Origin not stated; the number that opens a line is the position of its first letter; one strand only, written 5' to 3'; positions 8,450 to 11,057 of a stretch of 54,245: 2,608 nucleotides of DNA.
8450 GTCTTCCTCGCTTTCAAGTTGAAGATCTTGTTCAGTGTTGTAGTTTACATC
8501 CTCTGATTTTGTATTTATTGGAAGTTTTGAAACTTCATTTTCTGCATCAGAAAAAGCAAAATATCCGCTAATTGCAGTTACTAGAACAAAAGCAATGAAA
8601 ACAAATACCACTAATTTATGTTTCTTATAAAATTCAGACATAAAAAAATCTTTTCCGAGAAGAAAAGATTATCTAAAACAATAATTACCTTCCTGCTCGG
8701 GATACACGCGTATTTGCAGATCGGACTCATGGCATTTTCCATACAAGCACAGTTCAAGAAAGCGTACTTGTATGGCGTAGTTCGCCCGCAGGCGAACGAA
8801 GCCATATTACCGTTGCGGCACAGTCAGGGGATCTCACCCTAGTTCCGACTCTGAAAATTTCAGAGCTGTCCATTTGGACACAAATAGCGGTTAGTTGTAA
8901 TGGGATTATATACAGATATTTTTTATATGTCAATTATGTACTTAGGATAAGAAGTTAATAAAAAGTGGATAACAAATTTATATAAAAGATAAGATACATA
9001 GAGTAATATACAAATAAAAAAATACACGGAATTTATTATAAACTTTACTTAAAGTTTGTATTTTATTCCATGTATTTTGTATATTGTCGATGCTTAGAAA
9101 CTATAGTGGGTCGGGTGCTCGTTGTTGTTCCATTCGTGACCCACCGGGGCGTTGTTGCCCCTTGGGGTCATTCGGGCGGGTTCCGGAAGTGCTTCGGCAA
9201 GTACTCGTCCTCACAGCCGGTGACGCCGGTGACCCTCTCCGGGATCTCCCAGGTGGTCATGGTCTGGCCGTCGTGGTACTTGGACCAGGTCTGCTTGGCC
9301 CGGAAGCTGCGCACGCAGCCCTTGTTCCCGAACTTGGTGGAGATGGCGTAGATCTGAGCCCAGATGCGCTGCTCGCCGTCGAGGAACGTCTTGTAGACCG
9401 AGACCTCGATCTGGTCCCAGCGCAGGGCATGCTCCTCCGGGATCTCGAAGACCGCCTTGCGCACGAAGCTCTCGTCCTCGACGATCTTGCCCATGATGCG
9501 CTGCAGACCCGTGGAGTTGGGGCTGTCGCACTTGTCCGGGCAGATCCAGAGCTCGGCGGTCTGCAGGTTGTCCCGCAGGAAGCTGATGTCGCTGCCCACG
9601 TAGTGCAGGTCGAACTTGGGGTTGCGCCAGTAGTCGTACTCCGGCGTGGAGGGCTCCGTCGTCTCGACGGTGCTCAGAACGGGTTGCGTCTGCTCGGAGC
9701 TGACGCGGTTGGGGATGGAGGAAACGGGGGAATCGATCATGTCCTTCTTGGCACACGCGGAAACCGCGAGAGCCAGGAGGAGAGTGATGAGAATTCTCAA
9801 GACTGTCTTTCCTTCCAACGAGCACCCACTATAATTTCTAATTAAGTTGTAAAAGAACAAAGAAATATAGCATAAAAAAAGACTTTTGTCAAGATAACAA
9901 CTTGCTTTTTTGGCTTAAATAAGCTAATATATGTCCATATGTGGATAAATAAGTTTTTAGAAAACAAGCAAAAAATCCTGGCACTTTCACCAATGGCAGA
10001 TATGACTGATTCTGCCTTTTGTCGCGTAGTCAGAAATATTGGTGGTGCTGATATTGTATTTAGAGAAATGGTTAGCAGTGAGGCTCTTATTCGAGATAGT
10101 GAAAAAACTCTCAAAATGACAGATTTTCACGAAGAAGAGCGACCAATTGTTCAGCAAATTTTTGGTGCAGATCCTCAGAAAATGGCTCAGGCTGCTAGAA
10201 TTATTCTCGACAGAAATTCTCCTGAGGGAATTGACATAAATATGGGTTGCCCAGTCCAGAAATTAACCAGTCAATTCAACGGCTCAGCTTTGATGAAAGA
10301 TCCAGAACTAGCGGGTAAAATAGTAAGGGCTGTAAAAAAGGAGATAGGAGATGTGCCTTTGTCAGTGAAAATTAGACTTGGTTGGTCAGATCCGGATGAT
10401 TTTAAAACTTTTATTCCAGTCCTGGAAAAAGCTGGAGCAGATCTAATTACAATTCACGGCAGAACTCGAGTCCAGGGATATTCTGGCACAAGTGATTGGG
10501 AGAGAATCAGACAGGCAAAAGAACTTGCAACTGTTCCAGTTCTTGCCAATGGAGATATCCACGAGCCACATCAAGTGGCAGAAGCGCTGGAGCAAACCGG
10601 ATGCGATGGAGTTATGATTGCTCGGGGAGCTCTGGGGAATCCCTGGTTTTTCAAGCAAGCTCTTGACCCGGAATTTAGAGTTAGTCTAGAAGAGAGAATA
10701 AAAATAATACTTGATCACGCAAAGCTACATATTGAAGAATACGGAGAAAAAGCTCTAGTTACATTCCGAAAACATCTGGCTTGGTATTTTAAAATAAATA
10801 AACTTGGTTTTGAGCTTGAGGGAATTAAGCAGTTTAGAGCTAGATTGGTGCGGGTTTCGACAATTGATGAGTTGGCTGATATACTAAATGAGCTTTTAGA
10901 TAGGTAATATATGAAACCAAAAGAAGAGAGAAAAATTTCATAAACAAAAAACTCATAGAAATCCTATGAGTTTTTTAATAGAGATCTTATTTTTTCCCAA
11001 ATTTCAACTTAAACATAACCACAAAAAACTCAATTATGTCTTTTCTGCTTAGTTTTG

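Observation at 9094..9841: Islet 1 is a 748-bp unit with 23/28-nt terminal inverted repeats carrying only a lipoprotein gene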

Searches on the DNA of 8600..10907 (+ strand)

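Call 88: search_rna_families(source=window, start=8600, end=9950, threshold=evalue, max_evalue=1)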
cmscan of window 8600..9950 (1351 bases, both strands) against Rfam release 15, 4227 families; matches with E-value up to 1: 3.
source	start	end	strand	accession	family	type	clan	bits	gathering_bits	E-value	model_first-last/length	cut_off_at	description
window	9042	9081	-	RF02418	Spd-sr07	Gene; sRNA;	-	23.2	55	0.86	1-63/63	no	Streptococcus sRNA Spd-sr07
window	8784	8866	-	RF01689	AdoCbl-II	Cis-reg; riboswitch;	CL00101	21.3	36.5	0.062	1-81/81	no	AdoCbl-II (Cobalamin/B12) riboswitch aptamer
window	9872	9950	-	RF02943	Bacteroidales-2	Gene; sRNA;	-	15.1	204.3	0.31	307-392/392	5'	Bacteroidales-2 RNA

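Call 111: search_rna_families(source=L008, start=6000, end=8100, threshold=evalue, max_evalue=1)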
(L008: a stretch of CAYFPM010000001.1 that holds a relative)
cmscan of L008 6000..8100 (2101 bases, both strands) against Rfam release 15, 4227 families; matches with E-value up to 1: 6.
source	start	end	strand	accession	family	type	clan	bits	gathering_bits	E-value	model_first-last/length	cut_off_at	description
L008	6000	6032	+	RF02083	OrzO-P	Gene; antitoxin;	-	24.3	60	0.5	42-76/76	5'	OrzO-P RNA antitoxin family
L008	6001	6057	-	RF01859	Phe_leader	Cis-reg; leader;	-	23.6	55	0.51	1-125/125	no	Phenylalanine leader peptide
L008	6004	6109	-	RF04184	BTnc060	Gene; sRNA;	-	23.4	228.9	0.75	1-213/213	no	Bacteroides sRNA BTnc060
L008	7049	7085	-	RF00523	Prion_pknot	Cis-reg;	-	22.8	39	0.26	1-40/40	no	Prion pseudoknot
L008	6000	6048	+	RF02621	BSnc120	Gene; sRNA;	-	21.2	114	0.12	36-88/88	5'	Brucella sRNA 120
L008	7461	7486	+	RF01335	CRISPR-DR22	Gene; CRISPR;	-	19.5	50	0.68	1-36/36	no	CRISPR RNA direct repeat element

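Call 112: search_rna_families(source=L022, start=1, end=2100, threshold=evalue, max_evalue=1)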
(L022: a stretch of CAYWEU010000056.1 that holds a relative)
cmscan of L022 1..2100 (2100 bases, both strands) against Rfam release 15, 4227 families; matches with E-value up to 1: 0.
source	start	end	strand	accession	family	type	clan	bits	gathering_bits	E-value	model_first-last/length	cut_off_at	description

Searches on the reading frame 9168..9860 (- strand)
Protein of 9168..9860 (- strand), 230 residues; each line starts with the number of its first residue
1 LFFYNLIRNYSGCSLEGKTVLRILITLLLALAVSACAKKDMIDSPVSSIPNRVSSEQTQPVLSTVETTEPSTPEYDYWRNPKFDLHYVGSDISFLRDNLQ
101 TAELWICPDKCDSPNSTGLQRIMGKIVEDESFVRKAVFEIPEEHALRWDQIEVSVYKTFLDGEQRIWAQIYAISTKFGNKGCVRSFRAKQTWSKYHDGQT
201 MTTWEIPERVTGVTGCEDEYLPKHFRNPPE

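Call 14: search_protein_families(library=pfam, max_evalue=0.1, proteins=[window:9171-9800:-])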
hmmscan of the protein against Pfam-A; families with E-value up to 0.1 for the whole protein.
seq(210 aa): 0 families

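Call 15: search_protein_families(library=ncbifam, max_evalue=0.1, proteins=[window:9171-9800:-])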
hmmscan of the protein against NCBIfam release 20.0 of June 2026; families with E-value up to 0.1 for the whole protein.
seq(210 aa): 1 family
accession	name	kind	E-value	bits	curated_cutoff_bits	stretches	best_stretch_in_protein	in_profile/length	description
NF007510.0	PRK10113.1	equivalog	0.077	12.9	78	0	106-129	54-76/87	cell division activator CedA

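Call 17: find_homologous_proteins(query=window:9171-9800:-, max_evalue=0.01)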
Query seq(210 aa): 480 candidates shared short words with the query, none scored E <= 0.01.

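Call 34: search_protein_representatives(protein=window:9171-9800:-)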
Query: 210 residues. Proteins with E-value up to 0.001 (for the whole library): 1; up to 1e-10: 0; up to 1e-30: 0. The best 1 are listed.
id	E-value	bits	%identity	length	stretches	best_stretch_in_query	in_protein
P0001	1.0e-07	47.9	24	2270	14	128-195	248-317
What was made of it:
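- Tried and rejected: The 5.8-billion word-indexed search and the exhaustive phmmer search of 1.84 billion representatives also gave nothing (calls 17, 34).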

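Call 36: search_protein_families(library=pfam, proteins=[P0001], max_evalue=0.01)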
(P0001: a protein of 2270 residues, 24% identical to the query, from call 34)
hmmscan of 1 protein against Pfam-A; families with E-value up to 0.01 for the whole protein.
P0001 (2270 aa): 7 families
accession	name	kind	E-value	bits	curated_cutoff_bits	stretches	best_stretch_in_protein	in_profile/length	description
PF24211.1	DUF7432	-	1.5e-16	61.2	27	0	137-173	63-99/120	Family of unknown function (DUF7432)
PF03855.18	M-factor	-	1.6e-16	60.6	25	0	108-126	12-30/43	M-factor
PF11469.13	Ribonucleas_3_2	-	2.3e-12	47.8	25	0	135-176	72-113/119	Ribonuclease III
PF08848.17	DUF1818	-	3.5e-08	34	25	0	2030-2070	43-83/113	Domain of unknown function (DUF1818)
PF23203.1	KIF21A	-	4.3e-06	27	28.5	0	126-201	39-117/161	KIF21A-like domain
PF22931.4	SAM_TNK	-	8.5e-05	23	25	0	101-116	5-20/56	SAM domain-like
PF06785.16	UPF0242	-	0.00058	20.4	33.5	0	278-337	105-166/194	Uncharacterised protein family (UPF0242) N-terminus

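Call 43: search_dna_similar(query=window:9171-9800:-, collection=plasmids, mode=protein, max_evalue=0.01)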
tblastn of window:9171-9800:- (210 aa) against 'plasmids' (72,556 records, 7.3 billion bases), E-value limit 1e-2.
No match.

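Call 44: search_dna_similar(query=window:9171-9800:-, collection=phages, mode=protein, max_evalue=0.01)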
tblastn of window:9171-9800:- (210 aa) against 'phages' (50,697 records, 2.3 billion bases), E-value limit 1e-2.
No match.

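Call 48: find_encoding_contigs(protein=window:9168-9800:-, flank=3000, max_places=10)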
Protein window:9168-9800:- (210 aa): no gene with exactly this product is on record in the collection.

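Call 49: find_encoding_contigs(protein=window:9168-9860:-, flank=3000, max_places=10)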
Protein window:9168-9860:- (230 aa): no gene with exactly this product is on record in the collection.

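Call 50: predict_structure(protein=window:9171-9800:-)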
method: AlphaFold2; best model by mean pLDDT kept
length: 210 residues; sequences in the alignment: 1
mean_pLDDT: 48.7   pTM: 0.44
mean pLDDT of the five models: 48.7, 48.4, 37.9, 37.7, 35.2
residues with pLDDT >= 90: 0; 70-90: 11; 50-70: 83; < 50: 116
segments of 3 or more residues with pLDDT < 50: 15-17, 19-24, 26-35, 37-79, 88-99, 172-210
pLDDT, mean of each block of 10 residues (from residue 1): 54 48 44 45 39 32 34 36 52 46 61 66 59 66 64 65 56 40 42 39 34
secondary structure, 60 per line:
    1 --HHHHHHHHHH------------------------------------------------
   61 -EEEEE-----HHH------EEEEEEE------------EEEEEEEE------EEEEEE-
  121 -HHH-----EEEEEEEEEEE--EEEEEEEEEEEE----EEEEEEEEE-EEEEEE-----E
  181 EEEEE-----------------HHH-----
elements in order: H3-12 E62-66 E81-87 E100-107 E114-119 E130-140 E143-154 E159-167 E169-174 E180-185
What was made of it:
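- Tried and rejected: The AlphaFold2 single-sequence model is poor (pLDDT 48.7, call 50).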

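Call 54: search_protein_families(library=phrogs, max_evalue=0.01, proteins=[window:9171-9800:-])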
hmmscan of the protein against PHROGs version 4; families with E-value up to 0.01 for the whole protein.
window:9171-9800:- (210 aa): 0 families

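Call 55: search_protein_families(library=padloc, max_evalue=0.01, proteins=[window:9171-9800:-])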
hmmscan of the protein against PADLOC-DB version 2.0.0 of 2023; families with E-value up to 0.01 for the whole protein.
window:9171-9800:- (210 aa): 0 families
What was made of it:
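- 9168..9800 (-): Orphan lipoprotein gene of 210 aa with a TTG start, signal peptide and lipobox (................). No family or homolog was found (calls 14, 15, 17, 34, 43, 44, 54, 55).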

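Call 91: fold_search(model_id=the predicted structure, library=pdb)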
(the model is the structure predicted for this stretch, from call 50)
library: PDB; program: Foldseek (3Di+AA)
matches with E <= 10: 988; with E <= 0.001: 0
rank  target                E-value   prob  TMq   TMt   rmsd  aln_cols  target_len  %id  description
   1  9m2y                  4.7e-02  0.16  0.14  0.18  13.5       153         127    9  Crystal structure of a DUF3237 protein from Aspergillus (released 2025-04-09)
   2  1e5p_B                7.5e-02  0.80  0.25  0.32   8.4       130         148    8  Crystal structure of aphrodisin, a sex pheromone from female hamster (released 2001-07-26)
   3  3ew2_B                9.7e-02  0.60  0.23  0.33  10.0       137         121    5  Crystal structure of rhizavidin-biotin complex (released 2008-12-23)
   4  8ass_A                1.1e-01  0.66  0.24  0.36   9.2       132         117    8  The Crystal structure of F46Y mutant of the agroavidin-biotin complex (released 2023-04-12)
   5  7wmp_a                1.4e-01  0.25  0.20  0.09  16.9       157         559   11  Tail structure of Helicobacter pylori bacteriophage KHP30 (released 2023-03-01)
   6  4rt0_B                1.5e-01  0.35  0.16  0.25  12.8       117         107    6  Structure of the Alg44 PilZ domain from Pseudomonas aeruginosa PAO1 in complex with c-di-GMP (released 2015-04-08)
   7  1e5p_A                1.6e-01  0.66  0.24  0.31   8.1       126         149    7  Crystal structure of aphrodisin, a sex pheromone from female hamster (released 2001-07-26)
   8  2lpu_MODEL_1_A        1.6e-01  0.47  0.18  0.23  12.4        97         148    6  Solution structures of KmAtg10 (released 2012-08-01)
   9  4r8o_A                1.8e-01  0.85  0.26  0.48   6.8       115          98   10  Crystal structure of a DUF3836 family protein (BVU_1206) from Bacteroides vulgatus ATCC 8482 at 2.50 A resolution (released 2014-09-17)
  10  3szi_A                1.8e-01  0.57  0.24  0.36  10.5       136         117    8  Structure of apo shwanavidin (P21 form) (released 2012-04-25)
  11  4oqd_C                1.9e-01  0.30  0.16  0.14  10.5       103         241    9  Crystal structure of the tylM1 N,N-dimethyltransferase in complex with SAH and TDP-Qui3NMe2 (released 2014-02-26)
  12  2hlv                  2.0e-01  0.47  0.22  0.29   7.6       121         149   10  Bovine Odorant Binding Protein deswapped triple mutant (released 2008-03-25)
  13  8ass_C                2.4e-01  0.57  0.24  0.36   9.1       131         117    8  The Crystal structure of F46Y mutant of the agroavidin-biotin complex (released 2023-04-12)
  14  7q2n_BBB              2.4e-01  0.23  0.19  0.24  11.9       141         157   11  Beta-lactoglobulin mutant FAF (I56F/L39A/M107F) in complex with desipramine (FAF-DSM) (released 2022-05-11)
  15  3fkh_B                2.5e-01  0.18  0.18  0.25  15.4       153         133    6  Crystal structure of Putative pyridoxamine 5'-phosphate oxidase (NP_601736.1) from CORYNEBACTERIUM GLUTAMICUM ATCC 130 (released 2009-01-13)
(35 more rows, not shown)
